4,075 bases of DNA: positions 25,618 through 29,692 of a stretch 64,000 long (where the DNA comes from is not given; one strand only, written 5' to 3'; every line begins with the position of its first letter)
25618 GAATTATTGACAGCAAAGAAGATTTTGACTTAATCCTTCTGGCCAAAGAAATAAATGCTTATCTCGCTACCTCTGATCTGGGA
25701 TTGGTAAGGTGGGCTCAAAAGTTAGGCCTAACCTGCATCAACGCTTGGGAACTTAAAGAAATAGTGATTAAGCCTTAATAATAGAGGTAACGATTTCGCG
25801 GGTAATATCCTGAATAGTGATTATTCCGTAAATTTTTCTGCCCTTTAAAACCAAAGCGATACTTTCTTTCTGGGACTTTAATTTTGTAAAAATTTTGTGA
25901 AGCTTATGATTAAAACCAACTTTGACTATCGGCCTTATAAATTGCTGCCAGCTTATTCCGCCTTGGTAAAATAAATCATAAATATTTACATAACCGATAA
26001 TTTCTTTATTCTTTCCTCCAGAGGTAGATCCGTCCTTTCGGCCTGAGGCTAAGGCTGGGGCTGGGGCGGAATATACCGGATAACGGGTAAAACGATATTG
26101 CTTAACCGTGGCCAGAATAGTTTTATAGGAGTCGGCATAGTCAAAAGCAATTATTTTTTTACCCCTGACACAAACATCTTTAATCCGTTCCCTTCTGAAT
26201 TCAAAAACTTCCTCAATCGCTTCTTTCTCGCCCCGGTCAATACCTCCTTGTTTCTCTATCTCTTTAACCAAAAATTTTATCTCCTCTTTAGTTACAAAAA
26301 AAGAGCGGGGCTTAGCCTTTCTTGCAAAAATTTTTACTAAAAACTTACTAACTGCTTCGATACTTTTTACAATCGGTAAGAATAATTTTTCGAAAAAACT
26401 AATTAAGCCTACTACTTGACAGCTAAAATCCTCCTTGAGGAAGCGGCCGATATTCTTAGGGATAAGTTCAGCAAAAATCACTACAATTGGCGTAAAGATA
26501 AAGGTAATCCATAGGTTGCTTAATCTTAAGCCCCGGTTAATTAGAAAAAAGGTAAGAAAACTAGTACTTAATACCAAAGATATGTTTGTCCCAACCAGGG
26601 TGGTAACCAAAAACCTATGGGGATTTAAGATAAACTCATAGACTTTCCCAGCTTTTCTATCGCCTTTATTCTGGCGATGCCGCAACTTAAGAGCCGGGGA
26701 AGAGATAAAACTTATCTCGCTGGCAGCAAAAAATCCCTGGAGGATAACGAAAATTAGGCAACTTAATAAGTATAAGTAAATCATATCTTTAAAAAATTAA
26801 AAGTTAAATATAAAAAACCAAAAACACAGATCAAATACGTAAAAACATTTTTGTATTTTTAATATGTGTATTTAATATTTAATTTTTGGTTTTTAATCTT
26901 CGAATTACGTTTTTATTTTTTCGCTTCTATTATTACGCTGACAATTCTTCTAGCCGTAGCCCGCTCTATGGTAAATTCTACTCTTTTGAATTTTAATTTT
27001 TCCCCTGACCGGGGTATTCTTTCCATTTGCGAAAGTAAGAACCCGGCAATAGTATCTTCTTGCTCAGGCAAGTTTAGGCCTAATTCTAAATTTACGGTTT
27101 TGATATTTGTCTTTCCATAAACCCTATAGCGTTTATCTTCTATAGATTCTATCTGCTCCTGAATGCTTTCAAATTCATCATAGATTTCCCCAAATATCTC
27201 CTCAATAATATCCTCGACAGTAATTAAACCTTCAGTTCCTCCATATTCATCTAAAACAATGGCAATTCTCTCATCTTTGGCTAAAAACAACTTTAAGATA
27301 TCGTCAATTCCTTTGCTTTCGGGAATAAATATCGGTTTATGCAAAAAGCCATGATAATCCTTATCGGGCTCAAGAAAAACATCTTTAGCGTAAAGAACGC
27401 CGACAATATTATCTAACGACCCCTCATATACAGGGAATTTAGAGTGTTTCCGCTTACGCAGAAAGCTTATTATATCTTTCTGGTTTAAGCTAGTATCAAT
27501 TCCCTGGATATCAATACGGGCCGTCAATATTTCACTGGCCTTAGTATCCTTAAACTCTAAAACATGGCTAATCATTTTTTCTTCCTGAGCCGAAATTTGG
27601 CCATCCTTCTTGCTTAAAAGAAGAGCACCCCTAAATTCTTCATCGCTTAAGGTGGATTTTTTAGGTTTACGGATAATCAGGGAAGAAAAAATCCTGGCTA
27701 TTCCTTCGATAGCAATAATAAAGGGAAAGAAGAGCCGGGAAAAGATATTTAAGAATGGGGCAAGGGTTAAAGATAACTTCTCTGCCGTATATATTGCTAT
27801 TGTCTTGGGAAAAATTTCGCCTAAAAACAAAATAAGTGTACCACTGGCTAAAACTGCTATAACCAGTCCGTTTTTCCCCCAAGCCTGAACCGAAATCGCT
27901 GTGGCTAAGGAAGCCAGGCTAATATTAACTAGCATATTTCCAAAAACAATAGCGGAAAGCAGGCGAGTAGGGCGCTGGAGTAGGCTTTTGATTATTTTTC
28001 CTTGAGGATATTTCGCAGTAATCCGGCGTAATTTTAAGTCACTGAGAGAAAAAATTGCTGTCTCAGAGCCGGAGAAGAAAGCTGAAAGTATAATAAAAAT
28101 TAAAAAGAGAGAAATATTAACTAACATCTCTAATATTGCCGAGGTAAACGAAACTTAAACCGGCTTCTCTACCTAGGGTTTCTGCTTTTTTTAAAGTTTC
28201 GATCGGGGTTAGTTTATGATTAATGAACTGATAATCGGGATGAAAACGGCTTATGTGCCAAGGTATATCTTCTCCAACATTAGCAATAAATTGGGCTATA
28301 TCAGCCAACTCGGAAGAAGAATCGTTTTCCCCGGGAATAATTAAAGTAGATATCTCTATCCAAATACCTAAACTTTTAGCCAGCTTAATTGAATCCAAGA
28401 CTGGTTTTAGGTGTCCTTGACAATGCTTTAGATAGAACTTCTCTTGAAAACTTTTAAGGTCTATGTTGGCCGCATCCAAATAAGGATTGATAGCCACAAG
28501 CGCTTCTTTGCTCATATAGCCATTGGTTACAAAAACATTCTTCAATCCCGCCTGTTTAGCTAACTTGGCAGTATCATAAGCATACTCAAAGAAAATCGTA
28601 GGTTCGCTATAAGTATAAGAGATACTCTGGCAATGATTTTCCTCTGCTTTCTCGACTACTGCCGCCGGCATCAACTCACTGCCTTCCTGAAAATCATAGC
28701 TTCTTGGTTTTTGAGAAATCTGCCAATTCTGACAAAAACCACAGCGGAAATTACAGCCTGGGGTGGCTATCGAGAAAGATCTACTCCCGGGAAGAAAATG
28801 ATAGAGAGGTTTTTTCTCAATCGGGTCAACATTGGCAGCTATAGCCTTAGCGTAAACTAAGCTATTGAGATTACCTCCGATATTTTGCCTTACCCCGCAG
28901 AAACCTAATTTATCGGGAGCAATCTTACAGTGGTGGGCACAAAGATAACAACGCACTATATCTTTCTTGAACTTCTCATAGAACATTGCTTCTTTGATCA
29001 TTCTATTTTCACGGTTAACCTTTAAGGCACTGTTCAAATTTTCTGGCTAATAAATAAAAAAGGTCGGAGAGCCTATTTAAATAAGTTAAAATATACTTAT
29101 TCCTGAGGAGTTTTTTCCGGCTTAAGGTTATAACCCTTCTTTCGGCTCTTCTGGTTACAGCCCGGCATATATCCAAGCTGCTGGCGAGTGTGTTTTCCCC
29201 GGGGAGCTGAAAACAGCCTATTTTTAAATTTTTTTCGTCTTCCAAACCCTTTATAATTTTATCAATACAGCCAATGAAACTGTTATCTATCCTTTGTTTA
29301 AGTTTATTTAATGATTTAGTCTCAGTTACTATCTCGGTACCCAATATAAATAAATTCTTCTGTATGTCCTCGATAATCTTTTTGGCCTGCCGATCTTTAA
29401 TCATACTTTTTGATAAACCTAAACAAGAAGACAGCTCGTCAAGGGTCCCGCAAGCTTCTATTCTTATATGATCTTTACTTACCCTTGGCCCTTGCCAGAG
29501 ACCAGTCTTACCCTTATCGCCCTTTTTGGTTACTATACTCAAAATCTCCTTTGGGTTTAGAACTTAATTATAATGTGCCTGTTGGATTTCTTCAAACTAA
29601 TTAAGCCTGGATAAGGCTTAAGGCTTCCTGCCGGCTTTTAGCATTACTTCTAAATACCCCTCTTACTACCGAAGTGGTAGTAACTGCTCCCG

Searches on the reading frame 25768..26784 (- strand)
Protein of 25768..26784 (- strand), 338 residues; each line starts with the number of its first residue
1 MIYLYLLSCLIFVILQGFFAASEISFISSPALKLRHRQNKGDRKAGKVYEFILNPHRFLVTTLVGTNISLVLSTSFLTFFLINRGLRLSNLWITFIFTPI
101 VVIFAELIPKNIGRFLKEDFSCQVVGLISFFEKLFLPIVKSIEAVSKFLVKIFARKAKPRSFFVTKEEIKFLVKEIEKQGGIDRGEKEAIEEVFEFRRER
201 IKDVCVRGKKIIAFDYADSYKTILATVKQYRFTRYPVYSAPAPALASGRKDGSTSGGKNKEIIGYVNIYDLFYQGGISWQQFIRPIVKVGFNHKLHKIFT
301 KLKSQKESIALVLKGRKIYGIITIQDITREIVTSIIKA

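Call 20: search_protein_families(library=pfam, proteins=[window:25768-26784:-], max_evalue=0.0001)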
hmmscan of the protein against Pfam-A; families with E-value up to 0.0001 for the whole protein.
window:25768-26784:- (338 aa): 2 families
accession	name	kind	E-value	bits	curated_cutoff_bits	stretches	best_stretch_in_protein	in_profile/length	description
PF01595.25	CNNM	-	3.1e-36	125.2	28.4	1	10-185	4-180/181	Cyclin M transmembrane N-terminal domain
PF00571.33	CBS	-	9.1e-05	23.2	24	0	284-332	7-56/57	CBS domain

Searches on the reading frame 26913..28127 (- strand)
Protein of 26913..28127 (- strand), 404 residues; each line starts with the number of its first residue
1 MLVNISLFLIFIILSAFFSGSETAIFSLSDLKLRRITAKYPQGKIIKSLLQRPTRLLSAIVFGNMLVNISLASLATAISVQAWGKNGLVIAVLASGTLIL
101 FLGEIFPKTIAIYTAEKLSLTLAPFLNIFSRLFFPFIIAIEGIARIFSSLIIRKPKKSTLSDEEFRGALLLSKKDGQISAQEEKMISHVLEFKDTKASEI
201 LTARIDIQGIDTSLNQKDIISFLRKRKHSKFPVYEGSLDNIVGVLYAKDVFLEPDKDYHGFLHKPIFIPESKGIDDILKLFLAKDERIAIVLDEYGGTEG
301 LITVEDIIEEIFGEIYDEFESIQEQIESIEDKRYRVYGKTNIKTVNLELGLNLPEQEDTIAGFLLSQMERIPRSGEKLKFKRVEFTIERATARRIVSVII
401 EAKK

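Call 20: search_protein_families(library=pfam, proteins=[window:26913-28127:-], max_evalue=0.0001)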
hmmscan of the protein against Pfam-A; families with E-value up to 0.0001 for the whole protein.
window:26913-28127:- (404 aa): 3 families
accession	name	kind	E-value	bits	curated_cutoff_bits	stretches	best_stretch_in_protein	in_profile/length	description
PF01595.25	CNNM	-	2.9e-41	141.6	28.4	1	7-182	2-181/181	Cyclin M transmembrane N-terminal domain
PF03471.22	CorC_HlyC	-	8.7e-18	64.6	27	1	328-402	2-79/81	Transporter associated domain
PF00571.33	CBS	-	1e-10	42.2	24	1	263-312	7-56/57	CBS domain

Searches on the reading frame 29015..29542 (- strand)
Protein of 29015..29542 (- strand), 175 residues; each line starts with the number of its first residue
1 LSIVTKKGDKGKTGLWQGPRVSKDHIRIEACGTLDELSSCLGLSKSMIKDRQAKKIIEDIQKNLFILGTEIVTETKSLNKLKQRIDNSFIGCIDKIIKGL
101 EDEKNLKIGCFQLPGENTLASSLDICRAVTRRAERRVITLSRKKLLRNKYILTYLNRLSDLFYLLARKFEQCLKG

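Call 20: search_protein_families(library=pfam, proteins=[window:29015-29542:-], max_evalue=0.0001)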
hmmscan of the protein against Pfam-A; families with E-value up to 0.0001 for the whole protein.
window:29015-29542:- (175 aa): 1 family
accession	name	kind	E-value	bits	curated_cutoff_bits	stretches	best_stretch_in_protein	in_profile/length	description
PF01923.23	Cob_adeno_trans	-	4.5e-47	160.7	24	1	3-168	1-170/171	Cobalamin adenosyltransferase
